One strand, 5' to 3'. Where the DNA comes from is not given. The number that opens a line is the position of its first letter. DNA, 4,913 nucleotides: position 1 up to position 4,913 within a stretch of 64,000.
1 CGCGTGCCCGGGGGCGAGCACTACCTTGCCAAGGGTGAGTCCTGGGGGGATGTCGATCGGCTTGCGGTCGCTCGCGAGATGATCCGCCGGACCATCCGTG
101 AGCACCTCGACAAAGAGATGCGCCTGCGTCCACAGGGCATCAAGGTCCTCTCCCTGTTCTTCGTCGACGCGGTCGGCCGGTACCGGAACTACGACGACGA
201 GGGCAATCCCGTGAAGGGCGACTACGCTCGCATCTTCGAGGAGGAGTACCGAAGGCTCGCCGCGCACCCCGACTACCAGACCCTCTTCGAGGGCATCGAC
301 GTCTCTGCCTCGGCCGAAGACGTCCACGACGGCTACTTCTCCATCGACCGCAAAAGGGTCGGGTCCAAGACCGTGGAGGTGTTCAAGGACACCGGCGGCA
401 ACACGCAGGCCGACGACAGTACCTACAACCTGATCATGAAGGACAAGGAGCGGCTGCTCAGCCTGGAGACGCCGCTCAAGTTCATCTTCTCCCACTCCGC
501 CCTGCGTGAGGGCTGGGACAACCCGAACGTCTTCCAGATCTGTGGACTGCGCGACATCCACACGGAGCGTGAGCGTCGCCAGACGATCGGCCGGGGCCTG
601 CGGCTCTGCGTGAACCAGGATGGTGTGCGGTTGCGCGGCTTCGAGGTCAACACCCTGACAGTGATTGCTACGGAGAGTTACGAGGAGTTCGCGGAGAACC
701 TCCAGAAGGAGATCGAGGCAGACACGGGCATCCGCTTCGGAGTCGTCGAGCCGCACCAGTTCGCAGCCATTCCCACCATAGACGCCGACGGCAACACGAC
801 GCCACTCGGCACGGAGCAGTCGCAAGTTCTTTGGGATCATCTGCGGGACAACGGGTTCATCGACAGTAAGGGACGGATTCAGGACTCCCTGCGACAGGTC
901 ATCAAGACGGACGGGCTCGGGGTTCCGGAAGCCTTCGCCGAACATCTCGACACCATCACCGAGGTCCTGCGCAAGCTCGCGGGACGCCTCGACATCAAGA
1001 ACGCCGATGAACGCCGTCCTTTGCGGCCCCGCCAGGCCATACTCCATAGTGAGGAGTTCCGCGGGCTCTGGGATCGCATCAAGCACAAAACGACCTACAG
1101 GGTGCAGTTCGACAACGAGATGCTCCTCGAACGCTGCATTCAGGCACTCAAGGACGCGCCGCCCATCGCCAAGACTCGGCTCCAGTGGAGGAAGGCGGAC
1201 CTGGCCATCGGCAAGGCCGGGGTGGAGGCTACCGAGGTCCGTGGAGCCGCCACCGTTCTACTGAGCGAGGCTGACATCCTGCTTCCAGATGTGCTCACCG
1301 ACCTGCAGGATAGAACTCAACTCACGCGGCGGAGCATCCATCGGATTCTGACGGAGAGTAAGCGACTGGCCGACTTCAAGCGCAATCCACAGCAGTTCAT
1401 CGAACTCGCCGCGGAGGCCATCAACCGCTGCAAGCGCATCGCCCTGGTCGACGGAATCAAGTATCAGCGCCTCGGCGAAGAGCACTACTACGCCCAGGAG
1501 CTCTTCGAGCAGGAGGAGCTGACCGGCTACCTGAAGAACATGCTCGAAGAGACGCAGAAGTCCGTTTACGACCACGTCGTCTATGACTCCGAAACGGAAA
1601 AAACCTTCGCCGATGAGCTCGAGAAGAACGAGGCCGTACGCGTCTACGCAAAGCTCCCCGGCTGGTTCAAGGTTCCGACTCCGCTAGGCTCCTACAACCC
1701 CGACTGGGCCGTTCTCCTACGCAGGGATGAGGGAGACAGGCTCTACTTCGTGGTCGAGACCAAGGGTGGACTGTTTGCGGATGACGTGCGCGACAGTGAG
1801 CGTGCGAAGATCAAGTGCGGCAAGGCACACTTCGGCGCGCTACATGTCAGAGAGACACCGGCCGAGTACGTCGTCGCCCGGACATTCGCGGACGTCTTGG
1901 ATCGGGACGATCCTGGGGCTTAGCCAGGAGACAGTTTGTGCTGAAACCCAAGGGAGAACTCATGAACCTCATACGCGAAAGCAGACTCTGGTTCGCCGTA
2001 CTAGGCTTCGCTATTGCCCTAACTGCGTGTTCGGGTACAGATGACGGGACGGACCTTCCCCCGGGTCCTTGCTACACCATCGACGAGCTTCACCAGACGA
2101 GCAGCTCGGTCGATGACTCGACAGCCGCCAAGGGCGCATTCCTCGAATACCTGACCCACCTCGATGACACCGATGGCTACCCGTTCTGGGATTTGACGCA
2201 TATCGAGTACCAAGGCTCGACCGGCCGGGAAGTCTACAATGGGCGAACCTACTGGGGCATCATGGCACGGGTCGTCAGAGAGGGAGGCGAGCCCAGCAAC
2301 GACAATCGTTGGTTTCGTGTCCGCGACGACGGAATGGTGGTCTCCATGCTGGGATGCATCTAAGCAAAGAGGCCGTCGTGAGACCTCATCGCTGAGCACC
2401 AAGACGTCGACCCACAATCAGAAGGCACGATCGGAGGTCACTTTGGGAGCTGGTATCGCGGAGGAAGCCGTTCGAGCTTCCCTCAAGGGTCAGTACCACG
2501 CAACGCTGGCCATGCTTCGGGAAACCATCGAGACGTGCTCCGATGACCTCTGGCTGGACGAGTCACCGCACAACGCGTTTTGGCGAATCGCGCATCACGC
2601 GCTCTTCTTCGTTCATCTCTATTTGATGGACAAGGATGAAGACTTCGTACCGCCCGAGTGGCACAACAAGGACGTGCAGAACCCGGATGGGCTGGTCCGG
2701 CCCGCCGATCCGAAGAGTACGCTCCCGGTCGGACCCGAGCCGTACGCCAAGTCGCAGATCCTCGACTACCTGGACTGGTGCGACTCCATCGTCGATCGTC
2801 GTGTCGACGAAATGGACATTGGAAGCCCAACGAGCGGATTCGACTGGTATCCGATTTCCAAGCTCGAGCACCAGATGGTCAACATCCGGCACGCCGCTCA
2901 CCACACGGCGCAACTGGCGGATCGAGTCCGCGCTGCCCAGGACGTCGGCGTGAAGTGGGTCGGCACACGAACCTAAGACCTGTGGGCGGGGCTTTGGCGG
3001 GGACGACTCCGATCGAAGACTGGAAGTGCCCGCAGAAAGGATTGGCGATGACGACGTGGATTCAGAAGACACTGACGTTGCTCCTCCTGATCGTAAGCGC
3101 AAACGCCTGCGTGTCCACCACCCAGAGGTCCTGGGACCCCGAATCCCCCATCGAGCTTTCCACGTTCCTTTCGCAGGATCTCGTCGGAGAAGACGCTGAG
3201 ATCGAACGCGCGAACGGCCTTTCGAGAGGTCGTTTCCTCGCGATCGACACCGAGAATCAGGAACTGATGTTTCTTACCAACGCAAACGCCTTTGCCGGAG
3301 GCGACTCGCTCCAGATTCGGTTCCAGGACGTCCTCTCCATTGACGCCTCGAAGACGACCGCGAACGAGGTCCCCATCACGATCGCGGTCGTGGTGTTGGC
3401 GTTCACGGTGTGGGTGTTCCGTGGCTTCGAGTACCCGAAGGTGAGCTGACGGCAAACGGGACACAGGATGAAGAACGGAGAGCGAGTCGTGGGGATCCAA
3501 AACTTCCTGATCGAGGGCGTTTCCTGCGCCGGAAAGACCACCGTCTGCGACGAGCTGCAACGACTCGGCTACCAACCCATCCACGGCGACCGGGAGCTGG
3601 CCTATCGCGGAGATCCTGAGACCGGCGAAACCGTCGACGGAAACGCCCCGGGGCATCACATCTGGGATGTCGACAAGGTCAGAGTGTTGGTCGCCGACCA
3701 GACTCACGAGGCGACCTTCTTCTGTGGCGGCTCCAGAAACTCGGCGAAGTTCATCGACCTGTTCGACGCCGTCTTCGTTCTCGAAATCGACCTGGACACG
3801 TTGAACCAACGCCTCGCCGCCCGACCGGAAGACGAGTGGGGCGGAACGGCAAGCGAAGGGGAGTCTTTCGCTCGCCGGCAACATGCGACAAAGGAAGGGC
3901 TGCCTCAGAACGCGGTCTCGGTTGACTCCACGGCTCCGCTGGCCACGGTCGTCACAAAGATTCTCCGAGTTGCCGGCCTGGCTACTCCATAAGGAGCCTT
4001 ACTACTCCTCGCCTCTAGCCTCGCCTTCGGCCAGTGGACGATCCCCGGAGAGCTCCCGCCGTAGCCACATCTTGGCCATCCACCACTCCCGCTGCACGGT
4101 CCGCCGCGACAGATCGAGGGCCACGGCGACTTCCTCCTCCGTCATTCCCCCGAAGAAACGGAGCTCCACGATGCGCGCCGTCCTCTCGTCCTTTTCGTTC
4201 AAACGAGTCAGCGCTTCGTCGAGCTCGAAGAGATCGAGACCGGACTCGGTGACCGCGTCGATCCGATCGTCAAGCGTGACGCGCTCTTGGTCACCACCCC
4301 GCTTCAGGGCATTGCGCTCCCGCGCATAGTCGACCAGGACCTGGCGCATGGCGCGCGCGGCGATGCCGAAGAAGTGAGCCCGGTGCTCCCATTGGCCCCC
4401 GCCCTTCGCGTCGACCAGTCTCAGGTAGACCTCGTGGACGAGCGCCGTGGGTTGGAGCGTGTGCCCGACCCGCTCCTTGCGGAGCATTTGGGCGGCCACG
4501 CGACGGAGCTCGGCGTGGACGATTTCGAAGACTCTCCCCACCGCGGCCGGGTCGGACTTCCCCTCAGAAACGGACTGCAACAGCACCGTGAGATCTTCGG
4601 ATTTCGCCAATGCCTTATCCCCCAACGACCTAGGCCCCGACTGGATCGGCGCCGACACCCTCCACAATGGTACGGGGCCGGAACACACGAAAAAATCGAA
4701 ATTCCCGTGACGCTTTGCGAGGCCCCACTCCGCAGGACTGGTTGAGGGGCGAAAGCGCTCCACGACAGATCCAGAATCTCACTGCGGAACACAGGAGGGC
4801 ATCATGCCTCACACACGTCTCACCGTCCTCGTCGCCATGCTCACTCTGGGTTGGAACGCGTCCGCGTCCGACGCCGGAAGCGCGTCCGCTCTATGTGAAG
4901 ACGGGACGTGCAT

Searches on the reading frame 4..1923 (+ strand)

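Call 46: search_protein_families(library=pfam, proteins=[window:4-1923:+], max_evalue=0.001)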
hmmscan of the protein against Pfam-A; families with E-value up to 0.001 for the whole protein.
window:4-1923:+ (639 aa): 1 family
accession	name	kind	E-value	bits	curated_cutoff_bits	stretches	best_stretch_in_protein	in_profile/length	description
PF19778.5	RE_endonuc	-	2.1e-36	124.5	23.4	1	518-614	1-98/108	Endonuclease domain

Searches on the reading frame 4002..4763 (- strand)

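Call 46: search_protein_families(library=pfam, proteins=[window:4002-4763:-], max_evalue=0.001)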
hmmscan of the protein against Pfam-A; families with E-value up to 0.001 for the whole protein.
window:4002-4763:- (253 aa): 3 families
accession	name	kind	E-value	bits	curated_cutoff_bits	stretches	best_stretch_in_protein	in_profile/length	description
PF07638.17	Sigma70_ECF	-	4.5e-53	180.3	21.1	1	56-239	2-184/185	ECF sigma factor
PF08281.18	Sigma70_r4_2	-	1.4e-06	28.3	25.7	1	182-225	5-45/54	Sigma-70, region 4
PF04545.22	Sigma70_r4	-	8.5e-06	25.6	24.1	1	192-224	6-38/50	Sigma-70, region 4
